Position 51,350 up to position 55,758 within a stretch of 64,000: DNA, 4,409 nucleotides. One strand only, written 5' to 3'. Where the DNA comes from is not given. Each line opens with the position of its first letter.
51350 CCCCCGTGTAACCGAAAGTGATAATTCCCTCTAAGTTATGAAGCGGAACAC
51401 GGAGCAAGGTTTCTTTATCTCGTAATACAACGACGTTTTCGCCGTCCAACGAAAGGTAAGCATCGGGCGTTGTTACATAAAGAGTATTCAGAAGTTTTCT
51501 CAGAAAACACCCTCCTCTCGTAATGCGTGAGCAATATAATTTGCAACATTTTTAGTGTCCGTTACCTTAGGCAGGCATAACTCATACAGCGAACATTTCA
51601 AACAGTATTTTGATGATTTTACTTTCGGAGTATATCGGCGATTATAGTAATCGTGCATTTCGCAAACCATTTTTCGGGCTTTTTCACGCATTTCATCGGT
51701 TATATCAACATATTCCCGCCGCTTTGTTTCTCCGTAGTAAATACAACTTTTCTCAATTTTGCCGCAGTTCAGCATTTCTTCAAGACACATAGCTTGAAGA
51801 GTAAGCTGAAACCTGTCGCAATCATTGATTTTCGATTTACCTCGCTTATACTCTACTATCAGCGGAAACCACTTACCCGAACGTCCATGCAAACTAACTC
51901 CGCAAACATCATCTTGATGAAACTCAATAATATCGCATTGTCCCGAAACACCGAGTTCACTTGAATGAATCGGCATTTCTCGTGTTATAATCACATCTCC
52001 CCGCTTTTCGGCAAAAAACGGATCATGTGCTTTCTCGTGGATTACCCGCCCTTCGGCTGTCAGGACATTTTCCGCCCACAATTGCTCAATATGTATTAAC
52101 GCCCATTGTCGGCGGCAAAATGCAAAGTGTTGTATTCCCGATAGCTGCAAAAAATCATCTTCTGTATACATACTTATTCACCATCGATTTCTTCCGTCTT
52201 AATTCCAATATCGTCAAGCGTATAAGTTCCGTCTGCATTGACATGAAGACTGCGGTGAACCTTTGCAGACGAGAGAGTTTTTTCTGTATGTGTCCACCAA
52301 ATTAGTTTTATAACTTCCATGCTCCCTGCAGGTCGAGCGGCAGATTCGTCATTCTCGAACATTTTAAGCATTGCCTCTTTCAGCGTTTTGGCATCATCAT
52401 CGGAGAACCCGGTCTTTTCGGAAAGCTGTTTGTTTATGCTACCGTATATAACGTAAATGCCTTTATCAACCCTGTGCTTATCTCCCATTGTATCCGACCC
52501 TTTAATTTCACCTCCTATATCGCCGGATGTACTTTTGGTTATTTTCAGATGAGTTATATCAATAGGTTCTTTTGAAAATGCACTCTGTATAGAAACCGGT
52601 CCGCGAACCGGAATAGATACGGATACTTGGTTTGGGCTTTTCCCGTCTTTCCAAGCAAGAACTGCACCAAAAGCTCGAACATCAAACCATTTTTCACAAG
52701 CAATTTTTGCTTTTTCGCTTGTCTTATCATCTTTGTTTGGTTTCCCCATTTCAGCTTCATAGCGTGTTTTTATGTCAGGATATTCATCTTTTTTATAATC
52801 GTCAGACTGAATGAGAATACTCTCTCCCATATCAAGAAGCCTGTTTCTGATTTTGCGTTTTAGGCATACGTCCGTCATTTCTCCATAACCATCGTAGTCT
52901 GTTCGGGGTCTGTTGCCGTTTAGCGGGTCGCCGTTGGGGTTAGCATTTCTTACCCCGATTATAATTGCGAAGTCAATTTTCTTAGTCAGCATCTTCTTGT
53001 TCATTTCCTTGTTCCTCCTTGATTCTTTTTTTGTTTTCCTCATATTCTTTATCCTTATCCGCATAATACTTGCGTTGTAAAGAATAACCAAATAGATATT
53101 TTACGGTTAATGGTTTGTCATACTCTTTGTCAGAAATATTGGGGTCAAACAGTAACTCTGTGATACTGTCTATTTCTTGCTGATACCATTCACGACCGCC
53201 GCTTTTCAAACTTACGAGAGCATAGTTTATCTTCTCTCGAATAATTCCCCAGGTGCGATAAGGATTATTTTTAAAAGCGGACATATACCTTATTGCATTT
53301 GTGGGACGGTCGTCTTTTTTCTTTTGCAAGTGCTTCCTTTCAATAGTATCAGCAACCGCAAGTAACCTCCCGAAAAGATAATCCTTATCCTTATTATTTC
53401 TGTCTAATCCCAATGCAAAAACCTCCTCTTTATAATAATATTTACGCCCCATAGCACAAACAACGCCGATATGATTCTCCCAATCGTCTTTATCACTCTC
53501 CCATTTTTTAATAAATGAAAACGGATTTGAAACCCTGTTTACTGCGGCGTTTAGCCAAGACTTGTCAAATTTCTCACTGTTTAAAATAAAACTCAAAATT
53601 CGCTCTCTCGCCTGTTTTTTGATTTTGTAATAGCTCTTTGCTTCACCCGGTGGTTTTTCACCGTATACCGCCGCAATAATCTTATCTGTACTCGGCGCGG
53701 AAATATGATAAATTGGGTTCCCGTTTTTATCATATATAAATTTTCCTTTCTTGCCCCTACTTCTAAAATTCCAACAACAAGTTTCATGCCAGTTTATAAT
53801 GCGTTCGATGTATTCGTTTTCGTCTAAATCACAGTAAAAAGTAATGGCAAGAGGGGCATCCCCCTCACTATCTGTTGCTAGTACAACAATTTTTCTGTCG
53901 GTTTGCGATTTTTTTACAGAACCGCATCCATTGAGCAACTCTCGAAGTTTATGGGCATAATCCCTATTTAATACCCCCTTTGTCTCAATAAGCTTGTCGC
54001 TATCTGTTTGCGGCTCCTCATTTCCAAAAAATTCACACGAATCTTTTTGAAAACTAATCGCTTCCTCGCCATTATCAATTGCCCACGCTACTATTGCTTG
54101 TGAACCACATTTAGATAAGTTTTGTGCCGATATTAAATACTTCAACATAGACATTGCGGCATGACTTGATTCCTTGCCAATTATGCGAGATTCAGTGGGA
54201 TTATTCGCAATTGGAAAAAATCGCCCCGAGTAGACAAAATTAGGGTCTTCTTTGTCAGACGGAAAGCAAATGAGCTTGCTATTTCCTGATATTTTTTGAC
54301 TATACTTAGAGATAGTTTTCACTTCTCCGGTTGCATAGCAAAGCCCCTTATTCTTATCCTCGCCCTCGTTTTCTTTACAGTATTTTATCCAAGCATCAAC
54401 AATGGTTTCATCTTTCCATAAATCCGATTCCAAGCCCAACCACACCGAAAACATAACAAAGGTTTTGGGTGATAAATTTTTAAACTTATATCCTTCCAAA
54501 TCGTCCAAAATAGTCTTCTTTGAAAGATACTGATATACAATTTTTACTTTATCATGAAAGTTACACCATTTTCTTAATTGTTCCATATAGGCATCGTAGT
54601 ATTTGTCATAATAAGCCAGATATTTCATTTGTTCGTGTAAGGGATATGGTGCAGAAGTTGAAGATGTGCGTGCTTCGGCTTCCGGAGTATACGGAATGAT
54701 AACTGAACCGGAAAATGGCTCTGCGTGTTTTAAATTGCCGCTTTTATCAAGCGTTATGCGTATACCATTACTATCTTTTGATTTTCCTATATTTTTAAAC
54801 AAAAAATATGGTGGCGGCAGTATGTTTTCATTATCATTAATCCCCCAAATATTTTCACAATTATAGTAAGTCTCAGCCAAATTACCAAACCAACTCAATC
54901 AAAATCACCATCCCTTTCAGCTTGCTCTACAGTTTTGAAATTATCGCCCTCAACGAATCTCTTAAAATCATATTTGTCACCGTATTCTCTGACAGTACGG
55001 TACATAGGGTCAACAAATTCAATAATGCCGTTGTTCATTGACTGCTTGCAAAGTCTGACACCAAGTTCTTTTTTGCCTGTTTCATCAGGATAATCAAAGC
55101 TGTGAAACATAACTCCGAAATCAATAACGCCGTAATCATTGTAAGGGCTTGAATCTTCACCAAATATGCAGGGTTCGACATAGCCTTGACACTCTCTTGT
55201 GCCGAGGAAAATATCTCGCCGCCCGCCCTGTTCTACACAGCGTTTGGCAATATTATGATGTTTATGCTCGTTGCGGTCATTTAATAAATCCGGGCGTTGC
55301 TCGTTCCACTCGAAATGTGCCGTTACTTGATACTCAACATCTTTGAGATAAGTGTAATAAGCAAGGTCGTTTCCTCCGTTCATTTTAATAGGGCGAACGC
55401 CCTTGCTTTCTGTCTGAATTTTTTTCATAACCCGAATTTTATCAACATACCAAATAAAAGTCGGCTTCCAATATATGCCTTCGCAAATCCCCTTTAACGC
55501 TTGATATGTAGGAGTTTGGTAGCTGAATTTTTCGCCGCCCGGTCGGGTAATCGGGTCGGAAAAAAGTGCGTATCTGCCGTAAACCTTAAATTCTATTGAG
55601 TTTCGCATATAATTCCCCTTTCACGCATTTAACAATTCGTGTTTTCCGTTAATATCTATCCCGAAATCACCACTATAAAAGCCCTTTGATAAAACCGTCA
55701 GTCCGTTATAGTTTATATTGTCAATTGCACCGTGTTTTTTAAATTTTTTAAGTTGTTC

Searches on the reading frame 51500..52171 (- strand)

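Call 8: search_protein_families(library=pfam, proteins=[window:51500-52171:-])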
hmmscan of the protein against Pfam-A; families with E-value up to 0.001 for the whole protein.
window:51500-52171:- (223 aa): 1 family
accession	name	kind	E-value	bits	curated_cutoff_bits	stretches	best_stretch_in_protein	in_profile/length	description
PF01930.23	Cas_Cas4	-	1e-18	68.4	22.7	1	11-200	3-159/160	Domain of unknown function DUF83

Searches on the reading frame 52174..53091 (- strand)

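Call 8: search_protein_families(library=pfam, proteins=[window:52174-53091:-])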
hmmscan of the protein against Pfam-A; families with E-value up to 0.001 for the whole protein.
window:52174-53091:- (305 aa): 1 family
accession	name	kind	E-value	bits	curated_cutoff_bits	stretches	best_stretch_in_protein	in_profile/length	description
PF05107.17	Cas_Cas7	-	9.2e-71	238.8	33.2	1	37-287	1-232/249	CRISPR-associated protein Cas7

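Call 9: search_protein_families(library=ncbifam, proteins=[window:52174-53091:-])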
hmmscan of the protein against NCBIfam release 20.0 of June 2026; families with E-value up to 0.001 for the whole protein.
window:52174-53091:- (305 aa): 3 families
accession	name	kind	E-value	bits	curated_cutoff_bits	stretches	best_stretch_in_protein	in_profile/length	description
TIGR02589.1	cas_Csd2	exception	6.5e-87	291.5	182.25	1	38-287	1-254/284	type I-C CRISPR-associated protein Cas7/Csd2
TIGR01595.1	cas_CT1132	subfamily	2.4e-64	217.5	125.8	1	36-273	2-234/268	CRISPR-associated protein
TIGR02590.1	cas_Csh2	exception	5e-26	91.8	171.55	1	43-252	6-208/286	type I-B CRISPR-associated protein Cas7/Csh2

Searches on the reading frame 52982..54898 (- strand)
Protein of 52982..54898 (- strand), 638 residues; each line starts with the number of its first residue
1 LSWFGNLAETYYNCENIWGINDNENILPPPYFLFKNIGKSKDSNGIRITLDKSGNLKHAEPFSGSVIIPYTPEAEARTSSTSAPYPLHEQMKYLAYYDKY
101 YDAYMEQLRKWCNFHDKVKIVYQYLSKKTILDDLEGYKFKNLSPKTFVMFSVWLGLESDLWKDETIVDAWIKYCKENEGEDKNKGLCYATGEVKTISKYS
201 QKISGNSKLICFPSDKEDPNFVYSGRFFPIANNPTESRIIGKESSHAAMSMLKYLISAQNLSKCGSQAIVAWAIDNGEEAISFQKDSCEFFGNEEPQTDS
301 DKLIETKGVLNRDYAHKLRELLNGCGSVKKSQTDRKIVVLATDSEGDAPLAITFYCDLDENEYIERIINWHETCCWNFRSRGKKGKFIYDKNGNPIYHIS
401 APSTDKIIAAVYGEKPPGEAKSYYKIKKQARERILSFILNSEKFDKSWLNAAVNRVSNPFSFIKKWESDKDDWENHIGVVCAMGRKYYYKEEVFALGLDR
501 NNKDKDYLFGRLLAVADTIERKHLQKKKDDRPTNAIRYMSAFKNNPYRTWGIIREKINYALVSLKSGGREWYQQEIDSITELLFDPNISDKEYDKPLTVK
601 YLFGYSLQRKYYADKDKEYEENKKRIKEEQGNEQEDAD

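Call 8: search_protein_families(library=pfam, proteins=[window:52982-54898:-])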
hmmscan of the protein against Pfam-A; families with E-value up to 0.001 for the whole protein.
window:52982-54898:- (638 aa): 1 family
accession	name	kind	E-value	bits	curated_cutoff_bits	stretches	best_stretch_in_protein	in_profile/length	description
PF09709.15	Cas_Csd1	-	7.8e-77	259.6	27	1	36-610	17-556/559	CRISPR-associated protein (Cas_Csd1)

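Call 9: search_protein_families(library=ncbifam, proteins=[window:52982-54898:-])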
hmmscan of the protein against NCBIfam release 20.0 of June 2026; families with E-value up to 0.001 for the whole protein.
window:52982-54898:- (638 aa): 1 family
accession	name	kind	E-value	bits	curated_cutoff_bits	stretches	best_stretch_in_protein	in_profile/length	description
TIGR01863.1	cas_Csd1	equivalog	5.9e-62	210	218.65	1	35-618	20-586/588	type I-C CRISPR-associated protein Cas8c/Csd1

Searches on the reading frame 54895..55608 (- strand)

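Call 8: search_protein_families(library=pfam, proteins=[window:54895-55608:-])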
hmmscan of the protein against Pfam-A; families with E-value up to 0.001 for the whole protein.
window:54895-55608:- (237 aa): 1 family
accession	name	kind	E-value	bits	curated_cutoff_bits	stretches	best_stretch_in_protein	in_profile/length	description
PF09704.15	Cas_Cas5d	-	6.4e-38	131.3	23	1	5-198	2-216/217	CRISPR-associated protein (Cas_Cas5)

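Call 9: search_protein_families(library=ncbifam, proteins=[window:54895-55608:-])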
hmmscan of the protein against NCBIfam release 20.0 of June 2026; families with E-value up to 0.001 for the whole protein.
window:54895-55608:- (237 aa): 2 families
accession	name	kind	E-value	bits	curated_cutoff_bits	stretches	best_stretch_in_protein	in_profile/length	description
TIGR01876.1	cas_Cas5d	exception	4e-75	252.4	85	1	7-201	1-197/203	type I-C CRISPR-associated protein Cas5c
TIGR02593.1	CRISPR_cas5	subfamily_domain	9.4e-10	38.1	17.8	1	6-48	3-43/43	CRISPR-associated protein Cas5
